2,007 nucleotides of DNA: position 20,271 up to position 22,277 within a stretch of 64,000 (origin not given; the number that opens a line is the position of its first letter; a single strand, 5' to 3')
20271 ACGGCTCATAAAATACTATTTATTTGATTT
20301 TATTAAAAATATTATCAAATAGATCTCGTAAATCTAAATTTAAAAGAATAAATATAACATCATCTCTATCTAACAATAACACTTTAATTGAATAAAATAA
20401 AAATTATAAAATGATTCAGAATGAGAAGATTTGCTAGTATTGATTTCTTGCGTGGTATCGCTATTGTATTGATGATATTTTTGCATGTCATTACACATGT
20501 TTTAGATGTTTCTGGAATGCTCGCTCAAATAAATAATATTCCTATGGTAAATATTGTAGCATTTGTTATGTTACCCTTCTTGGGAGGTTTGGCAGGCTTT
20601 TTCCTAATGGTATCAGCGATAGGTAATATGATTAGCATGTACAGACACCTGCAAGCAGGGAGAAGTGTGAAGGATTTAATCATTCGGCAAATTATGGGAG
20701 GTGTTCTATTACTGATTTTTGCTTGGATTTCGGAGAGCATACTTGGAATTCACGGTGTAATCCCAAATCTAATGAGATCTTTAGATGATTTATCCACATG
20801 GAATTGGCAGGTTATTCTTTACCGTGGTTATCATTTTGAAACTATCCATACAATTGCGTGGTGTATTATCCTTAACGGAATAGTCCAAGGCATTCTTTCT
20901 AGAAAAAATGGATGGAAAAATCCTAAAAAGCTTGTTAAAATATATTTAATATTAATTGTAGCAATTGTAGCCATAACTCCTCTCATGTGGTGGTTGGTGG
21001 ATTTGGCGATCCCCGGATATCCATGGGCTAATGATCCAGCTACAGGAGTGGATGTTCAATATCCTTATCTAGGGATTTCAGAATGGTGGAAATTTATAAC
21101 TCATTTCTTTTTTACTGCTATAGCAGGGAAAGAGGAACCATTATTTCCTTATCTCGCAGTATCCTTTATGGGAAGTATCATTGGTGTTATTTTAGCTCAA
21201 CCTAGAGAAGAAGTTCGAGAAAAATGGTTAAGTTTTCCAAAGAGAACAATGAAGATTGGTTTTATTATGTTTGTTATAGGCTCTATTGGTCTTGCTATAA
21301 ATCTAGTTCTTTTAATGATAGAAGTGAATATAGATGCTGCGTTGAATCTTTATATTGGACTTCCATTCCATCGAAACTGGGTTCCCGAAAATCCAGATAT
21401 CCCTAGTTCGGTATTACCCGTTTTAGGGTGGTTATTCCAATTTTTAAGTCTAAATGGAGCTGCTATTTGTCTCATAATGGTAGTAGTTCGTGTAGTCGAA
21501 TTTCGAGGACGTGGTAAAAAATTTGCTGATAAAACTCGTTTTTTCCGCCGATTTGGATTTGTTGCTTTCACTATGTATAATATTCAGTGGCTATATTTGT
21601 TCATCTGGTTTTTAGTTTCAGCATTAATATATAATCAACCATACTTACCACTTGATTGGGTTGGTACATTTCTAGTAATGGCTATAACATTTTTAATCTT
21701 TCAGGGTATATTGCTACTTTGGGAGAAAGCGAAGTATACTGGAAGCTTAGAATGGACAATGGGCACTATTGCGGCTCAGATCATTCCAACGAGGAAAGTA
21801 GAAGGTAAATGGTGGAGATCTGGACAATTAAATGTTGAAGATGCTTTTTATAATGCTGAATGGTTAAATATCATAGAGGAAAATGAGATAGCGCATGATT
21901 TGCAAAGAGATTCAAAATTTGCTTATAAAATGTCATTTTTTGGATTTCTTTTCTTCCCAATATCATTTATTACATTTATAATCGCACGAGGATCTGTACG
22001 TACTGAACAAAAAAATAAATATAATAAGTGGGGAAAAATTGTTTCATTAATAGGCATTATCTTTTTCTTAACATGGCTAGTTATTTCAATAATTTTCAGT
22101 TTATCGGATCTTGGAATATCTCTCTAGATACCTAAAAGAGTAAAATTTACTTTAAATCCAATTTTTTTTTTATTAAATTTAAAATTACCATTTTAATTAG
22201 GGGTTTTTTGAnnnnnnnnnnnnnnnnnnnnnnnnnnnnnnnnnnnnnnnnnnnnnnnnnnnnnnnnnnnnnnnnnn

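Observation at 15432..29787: Glycan-degradation locus in an archaeon: PL11 lyase, GH3, HGSNAT-like acetyltransferase, ThuA/Gfo pair, flavoenzymes, large unknown exo-protein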

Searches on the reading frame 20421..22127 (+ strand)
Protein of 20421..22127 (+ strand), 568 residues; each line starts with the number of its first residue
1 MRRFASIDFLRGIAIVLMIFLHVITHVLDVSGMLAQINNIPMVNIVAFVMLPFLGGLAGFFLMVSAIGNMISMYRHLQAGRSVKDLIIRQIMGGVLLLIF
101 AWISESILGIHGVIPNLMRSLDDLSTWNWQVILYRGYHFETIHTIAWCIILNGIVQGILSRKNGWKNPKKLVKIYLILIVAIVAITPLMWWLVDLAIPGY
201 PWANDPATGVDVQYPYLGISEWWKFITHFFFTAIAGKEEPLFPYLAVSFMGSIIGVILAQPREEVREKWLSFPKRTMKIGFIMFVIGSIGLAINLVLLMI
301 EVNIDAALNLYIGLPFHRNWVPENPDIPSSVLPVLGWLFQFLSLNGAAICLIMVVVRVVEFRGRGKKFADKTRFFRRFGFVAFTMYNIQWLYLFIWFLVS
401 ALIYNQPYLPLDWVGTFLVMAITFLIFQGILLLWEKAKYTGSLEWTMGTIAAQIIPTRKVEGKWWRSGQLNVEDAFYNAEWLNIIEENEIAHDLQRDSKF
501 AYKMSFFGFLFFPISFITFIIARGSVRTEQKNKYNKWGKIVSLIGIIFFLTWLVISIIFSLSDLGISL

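Call 3: search_protein_families(library=pfam, proteins=[window:20421-22127:+], max_evalue=0.01)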
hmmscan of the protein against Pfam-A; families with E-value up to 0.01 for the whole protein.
window:20421-22127:+ (568 aa): 0 families

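Call 9: search_protein_families(library=ncbifam, proteins=[window:20421-22127:+], max_evalue=0.01)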
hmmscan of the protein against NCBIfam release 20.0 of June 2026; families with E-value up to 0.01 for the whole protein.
window:20421-22127:+ (568 aa): 0 families

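Call 11: search_protein_families(library=pfam, proteins=[window:20421-22127:+], max_evalue=10)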
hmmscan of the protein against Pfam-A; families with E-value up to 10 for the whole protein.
window:20421-22127:+ (568 aa): 2 families
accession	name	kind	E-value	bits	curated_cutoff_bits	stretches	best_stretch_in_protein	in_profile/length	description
PF07786.18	HGSNAT_cat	-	0.15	12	22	1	3-292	1-215/222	Heparan-alpha-glucosaminide N-acetyltransferase, catalytic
PF01757.29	Acyl_transf_3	-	0.89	9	31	0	5-426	2-324/326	Acyltransferase domain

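Call 24: find_homologous_proteins(query=window:20421-22127:+)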
Query window:20421-22127:+ (568 aa): 429 proteins with E <= 0.001 among 8000 candidates; the best 120 are listed.
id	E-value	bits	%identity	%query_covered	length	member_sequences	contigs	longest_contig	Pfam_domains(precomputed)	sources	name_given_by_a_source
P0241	0.0e+0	1148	88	100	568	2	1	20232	-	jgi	jgi:hypothetical protein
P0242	0.0e+0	1135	87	100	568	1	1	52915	-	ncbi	ncbi:MAG: hypothetical protein ACFE9S_03015 [Candidatus Hermodarchaeota archaeon]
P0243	0.0e+0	1129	88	100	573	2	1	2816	-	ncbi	ncbi:MAG: hypothetical protein ACFFKA_18760 [Candidatus Thorarchaeota archaeon]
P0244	0.0e+0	1126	87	100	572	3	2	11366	-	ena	-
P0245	0.0e+0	1035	79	100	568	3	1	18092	-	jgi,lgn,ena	-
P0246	0.0e+0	1034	79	100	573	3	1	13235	-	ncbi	-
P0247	0.0e+0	1028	78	100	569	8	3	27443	-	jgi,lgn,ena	-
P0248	0.0e+0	1022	77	100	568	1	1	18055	-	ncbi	ncbi:MAG: hypothetical protein ACFFDH_02455 [Promethearchaeota archaeon]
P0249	0.0e+0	1012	77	100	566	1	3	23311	-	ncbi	ncbi:MAG: hypothetical protein ACFE9I_12080 [Candidatus Hermodarchaeota archaeon]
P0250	0.0e+0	1011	77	100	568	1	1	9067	-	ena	-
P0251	2.5e-297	1006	78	97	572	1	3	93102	-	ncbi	ncbi:MAG: hypothetical protein ACFE9Q_16050 [Candidatus Hodarchaeota archaeon]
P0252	3.6e-297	1005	78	100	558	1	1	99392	-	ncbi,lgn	-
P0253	3.1e-296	1002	76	100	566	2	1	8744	-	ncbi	ncbi:MAG: hypothetical protein ACFFBK_04565 [Promethearchaeota archaeon]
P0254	2.6e-293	992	77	98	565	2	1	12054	-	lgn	-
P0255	1.6e-292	990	78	100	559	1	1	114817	-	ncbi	-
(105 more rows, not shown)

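Call 67: search_solved_structures(query=A3, max_evalue=1, show_alignments=1)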
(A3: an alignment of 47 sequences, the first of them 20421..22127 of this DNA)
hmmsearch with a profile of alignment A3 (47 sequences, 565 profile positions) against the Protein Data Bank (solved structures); distinct sequences matched with E-value up to 1: 2.
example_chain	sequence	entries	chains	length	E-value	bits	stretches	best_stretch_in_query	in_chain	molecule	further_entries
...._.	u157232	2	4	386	0.03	16.2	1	324-378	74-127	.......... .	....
7tgh_B4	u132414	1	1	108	0.24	13.2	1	459-511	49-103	NDUB4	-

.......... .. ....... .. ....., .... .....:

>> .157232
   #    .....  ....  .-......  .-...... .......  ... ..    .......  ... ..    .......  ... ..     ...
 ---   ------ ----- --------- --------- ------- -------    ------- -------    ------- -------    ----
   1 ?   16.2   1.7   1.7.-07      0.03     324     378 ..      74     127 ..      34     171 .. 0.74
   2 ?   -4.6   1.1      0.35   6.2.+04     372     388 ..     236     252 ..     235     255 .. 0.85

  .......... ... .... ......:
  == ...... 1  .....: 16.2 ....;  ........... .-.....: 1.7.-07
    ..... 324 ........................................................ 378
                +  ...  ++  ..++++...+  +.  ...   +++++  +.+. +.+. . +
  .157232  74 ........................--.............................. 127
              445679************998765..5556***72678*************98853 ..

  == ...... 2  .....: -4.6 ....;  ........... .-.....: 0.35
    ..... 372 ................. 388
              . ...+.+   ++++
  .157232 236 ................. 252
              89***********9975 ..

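Call 69: search_protein_families(library=pfam, alignment_id=A3, max_evalue=0.001)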
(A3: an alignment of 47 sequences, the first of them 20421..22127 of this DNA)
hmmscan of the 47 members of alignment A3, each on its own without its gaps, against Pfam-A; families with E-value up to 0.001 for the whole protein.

A. member 1, window:20421-22127:+ (568 aa): 0 families

B. families by the number of members that match (of 47 scanned): 2 families
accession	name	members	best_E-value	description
PF07786.18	HGSNAT_cat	22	5.8e-08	Heparan-alpha-glucosaminide N-acetyltransferase, catalytic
PF01757.29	Acyl_transf_3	4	3e-06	Acyltransferase domain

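Call 77: predict_structure(alignment_id=A3)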
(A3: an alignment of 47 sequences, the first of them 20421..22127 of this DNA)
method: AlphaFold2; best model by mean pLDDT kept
length: 568 residues; sequences in the alignment: 47
mean_pLDDT: 88.4   pTM: 0.88
mean pLDDT of the five models: 88.4, 88.2, 88.1, 87.7, 87.0
residues with pLDDT >= 90: 268; 70-90: 282; 50-70: 18; < 50: 0
segments of 3 or more residues with pLDDT < 50: none
pLDDT, mean of each block of 10 residues (from residue 1): 84 92 91 84 84 86 92 89 89 92 89 92 91 87 92 93 90 96 94 89 86 88 89 89 95 94 84 91 94 89 84 88 72 79 94 91 87 91 92 95 93 93 96 91 89 75 78 82 82 85 82 85 88 91 90 87 79
secondary structure, 60 per line:
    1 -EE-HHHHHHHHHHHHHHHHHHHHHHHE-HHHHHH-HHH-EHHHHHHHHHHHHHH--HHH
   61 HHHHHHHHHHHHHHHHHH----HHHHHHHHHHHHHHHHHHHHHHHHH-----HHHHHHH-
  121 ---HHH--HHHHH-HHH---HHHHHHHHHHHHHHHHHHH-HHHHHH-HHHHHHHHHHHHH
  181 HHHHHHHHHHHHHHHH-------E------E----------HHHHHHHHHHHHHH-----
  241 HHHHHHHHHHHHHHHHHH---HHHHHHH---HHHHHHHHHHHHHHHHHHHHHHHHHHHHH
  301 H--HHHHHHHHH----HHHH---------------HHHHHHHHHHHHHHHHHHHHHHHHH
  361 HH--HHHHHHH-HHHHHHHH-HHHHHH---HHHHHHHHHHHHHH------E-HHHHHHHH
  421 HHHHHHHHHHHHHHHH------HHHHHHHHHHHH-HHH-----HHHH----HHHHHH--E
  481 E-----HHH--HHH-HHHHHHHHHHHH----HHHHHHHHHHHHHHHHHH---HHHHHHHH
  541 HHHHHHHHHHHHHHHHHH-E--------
elements in order: H5-27 H30-35 H42-55 H58-78 H83-107 H113-119 H129-133 H141-159 H161-166 H168-196 H222-235 H241-258 H262-268 H272-301 H304-312 H317-320 H336-362 H365-371 H373-380 H382-387 H391-404 H413-436 H443-454 H464-467 H472-477 H496-507 H512-529 H533-558

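Call 79: fold_search(model_id=the predicted structure, library=pdb)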
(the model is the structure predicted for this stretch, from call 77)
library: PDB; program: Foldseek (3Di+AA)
matches with E <= 10: 270; with E <= 0.001: 2
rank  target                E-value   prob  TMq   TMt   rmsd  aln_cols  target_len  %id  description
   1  8vkj_A                3.4e-04  1.00  0.40  0.41   8.8       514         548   14  Cryo-EM structure of human HGSNAT bound with Acetyl-CoA (released 2024-06-26)
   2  8vlu_B                6.4e-04  1.00  0.41  0.42   8.1       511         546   14  Cryo-EM structure of human HGSNAT bound with CoA (released 2024-06-26)
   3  8vlg_A                1.0e-03  1.00  0.42  0.43   8.3       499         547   14  Cryo-EM structure of human HGSNAT bound with Acetyl-CoA and substrate analog (released 2024-06-26)
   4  8jl4_A                1.0e-03  1.00  0.41  0.43   8.4       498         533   14  membrane proteins (released 2024-05-22)
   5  8vli_A                1.3e-03  1.00  0.42  0.43   8.3       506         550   13  Cryo-EM structure of human HGSNAT bound with CoA and product analog (released 2024-06-26)
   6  8vlv_B                1.4e-03  1.00  0.41  0.43   8.0       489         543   14  Cryo-EM structure of human HGSNAT in inactive state (released 2024-06-26)
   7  8vlv_A                1.7e-03  1.00  0.39  0.41   9.2       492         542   14  Cryo-EM structure of human HGSNAT in inactive state (released 2024-06-26)
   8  8vly_A                2.2e-03  1.00  0.44  0.49   7.6       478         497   14  Cryo-EM structure of human HGSNAT in transition state (released 2024-06-26)
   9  8vly_B                2.6e-03  1.00  0.38  0.43   9.3       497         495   14  Cryo-EM structure of human HGSNAT in transition state (released 2024-06-26)
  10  8vlu_A                6.4e-03  1.00  0.38  0.39   9.4       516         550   13  Cryo-EM structure of human HGSNAT bound with CoA (released 2024-06-26)
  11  7c76_B                5.6e-02  0.25  0.13  0.14  21.1       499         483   10  Cryo-EM structure of human TLR3 in complex with UNC93B1 (released 2021-01-06)
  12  8ttg_A                3.6e-01  0.38  0.20  0.26  16.0       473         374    9  NorA single mutant - E222Q at pH 7.5 (released 2024-05-29)
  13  9oli_A                4.2e-01  0.10  0.12  0.14  20.8       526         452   11  Crystal structure of the melibiose-bound melibiose transporter (released 2026-02-04)
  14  9h76_A                4.5e-01  0.07  0.10  0.12  26.3       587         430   10  Bacterial LAT transporter BASC in complex with L-Ala and NB53 (released 2025-01-01)
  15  9jd9                  4.5e-01  0.06  0.10  0.10  25.7       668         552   12  taurine transporter (released 2025-07-16)
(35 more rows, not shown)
